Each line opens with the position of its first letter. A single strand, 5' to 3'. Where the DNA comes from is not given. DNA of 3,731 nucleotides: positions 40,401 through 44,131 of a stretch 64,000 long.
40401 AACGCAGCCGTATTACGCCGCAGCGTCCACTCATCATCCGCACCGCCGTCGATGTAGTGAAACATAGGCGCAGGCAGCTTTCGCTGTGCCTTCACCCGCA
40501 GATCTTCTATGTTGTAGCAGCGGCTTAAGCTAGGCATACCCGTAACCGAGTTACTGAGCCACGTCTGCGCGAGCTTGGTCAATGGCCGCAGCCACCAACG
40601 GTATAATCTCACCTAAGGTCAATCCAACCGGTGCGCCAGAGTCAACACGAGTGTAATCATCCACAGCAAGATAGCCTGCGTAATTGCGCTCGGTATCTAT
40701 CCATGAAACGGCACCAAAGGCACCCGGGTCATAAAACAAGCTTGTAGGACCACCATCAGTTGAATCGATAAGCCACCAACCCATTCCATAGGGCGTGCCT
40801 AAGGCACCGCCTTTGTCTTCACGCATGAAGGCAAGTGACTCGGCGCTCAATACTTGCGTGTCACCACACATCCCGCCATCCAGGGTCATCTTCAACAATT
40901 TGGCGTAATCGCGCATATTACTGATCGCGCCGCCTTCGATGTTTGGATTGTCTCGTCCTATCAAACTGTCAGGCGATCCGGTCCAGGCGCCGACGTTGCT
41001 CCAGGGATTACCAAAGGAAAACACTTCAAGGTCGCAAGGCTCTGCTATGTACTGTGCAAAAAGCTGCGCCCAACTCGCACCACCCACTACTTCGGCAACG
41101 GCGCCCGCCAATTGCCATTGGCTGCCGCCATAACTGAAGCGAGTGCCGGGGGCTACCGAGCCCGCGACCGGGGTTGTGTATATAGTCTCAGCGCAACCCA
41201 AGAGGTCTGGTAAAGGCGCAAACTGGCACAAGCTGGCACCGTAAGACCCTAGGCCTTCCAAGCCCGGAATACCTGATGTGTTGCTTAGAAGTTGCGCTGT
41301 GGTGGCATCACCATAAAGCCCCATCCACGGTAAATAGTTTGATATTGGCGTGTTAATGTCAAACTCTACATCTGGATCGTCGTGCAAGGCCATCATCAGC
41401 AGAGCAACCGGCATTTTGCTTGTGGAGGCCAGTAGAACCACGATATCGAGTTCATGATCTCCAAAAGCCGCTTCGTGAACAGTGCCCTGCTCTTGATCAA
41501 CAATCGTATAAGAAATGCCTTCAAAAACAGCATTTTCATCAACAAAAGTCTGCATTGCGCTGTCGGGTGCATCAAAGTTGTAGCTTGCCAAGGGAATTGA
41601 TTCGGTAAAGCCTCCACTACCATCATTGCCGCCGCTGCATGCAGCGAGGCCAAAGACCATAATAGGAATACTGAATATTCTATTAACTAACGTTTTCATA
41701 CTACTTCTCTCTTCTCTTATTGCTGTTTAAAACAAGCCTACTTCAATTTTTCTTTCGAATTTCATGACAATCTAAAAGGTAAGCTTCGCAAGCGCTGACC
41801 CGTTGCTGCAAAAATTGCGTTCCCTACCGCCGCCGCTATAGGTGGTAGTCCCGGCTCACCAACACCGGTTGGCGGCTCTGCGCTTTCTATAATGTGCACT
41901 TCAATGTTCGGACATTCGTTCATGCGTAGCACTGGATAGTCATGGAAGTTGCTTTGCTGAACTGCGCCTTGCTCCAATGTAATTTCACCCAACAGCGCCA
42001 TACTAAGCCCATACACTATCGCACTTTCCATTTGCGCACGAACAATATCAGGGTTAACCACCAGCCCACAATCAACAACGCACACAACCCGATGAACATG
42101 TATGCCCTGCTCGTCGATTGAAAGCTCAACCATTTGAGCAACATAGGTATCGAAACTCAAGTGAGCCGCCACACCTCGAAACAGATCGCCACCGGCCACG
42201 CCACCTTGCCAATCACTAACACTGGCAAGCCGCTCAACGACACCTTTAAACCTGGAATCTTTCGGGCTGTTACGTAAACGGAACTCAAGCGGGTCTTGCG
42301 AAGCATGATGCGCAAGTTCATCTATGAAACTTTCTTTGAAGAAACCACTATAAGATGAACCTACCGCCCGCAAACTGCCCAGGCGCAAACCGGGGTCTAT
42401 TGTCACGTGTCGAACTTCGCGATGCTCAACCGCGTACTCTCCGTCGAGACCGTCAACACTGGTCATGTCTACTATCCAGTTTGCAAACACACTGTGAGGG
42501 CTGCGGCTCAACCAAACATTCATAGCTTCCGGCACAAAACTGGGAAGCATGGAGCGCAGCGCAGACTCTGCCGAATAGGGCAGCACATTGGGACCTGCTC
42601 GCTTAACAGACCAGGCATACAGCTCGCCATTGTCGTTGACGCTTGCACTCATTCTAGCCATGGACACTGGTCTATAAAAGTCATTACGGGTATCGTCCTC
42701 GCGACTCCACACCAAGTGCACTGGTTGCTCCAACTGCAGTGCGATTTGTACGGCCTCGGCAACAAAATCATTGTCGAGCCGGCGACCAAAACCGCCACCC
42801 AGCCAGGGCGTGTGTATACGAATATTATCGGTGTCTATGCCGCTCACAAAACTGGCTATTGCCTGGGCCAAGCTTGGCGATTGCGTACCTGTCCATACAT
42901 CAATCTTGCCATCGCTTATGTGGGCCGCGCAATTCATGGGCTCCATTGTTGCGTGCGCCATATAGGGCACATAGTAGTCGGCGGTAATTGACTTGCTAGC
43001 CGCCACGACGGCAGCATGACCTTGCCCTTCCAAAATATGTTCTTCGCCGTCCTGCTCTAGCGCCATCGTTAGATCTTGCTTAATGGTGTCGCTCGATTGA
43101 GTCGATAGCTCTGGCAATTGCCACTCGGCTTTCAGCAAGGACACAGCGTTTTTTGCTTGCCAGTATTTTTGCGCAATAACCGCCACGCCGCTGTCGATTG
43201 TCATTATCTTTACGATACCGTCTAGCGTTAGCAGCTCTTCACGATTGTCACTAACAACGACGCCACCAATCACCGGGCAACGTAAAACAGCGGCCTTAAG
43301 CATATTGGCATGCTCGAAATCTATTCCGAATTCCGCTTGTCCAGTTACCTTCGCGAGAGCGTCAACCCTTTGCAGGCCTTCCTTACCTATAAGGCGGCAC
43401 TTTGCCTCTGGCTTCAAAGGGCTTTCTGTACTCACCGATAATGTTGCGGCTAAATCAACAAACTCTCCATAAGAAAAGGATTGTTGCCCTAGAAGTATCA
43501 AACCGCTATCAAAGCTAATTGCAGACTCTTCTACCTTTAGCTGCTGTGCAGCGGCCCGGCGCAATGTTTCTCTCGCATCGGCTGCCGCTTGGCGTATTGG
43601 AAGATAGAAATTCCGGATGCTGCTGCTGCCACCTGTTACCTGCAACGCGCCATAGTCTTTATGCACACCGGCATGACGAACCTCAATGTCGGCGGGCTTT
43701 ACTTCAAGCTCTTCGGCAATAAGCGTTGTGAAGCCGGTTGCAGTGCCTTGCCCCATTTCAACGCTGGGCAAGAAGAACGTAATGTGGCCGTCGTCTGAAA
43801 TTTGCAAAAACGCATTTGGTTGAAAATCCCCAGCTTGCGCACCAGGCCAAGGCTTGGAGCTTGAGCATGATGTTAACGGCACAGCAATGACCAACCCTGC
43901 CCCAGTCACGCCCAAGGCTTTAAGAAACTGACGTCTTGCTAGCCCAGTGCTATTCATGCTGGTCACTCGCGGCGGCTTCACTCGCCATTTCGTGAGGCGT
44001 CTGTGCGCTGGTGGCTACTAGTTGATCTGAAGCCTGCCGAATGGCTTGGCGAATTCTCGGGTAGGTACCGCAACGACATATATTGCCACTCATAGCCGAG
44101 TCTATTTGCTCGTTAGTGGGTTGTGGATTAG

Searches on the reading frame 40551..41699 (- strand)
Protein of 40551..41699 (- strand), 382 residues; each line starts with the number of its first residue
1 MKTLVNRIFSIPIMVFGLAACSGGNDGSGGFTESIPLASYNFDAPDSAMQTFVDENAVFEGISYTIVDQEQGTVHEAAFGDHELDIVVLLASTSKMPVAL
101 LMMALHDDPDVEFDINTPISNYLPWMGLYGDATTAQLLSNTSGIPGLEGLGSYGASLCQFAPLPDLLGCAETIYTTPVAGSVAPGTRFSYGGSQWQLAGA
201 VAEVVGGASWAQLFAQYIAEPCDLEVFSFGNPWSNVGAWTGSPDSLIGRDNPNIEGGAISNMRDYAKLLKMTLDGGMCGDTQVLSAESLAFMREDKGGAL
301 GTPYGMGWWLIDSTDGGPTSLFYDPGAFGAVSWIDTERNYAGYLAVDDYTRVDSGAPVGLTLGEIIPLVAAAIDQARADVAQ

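Call 66: search_protein_families(library=pfam, proteins=[window:40551-41699:-], max_evalue=0.001)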
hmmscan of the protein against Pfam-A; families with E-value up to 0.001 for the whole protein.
window:40551-41699:- (382 aa): 1 family
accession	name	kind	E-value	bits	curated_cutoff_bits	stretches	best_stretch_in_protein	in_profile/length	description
PF00144.29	Beta-lactamase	-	1.3e-28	100.6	27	1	72-344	26-306/329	Beta-lactamase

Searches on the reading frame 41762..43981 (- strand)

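Call 66: search_protein_families(library=pfam, proteins=[window:41762-43981:-], max_evalue=0.001)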
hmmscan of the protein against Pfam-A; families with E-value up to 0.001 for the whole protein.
window:41762-43981:- (739 aa): 2 families
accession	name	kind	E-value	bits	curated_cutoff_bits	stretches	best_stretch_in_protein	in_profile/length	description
PF20256.3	MoCoBD_2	-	6.2e-34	118.2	27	2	29-180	28-172/283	Molybdopterin cofactor-binding domain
PF02738.23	MoCoBD_1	-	2e-29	102.8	27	1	317-460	10-160/244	Molybdopterin cofactor-binding domain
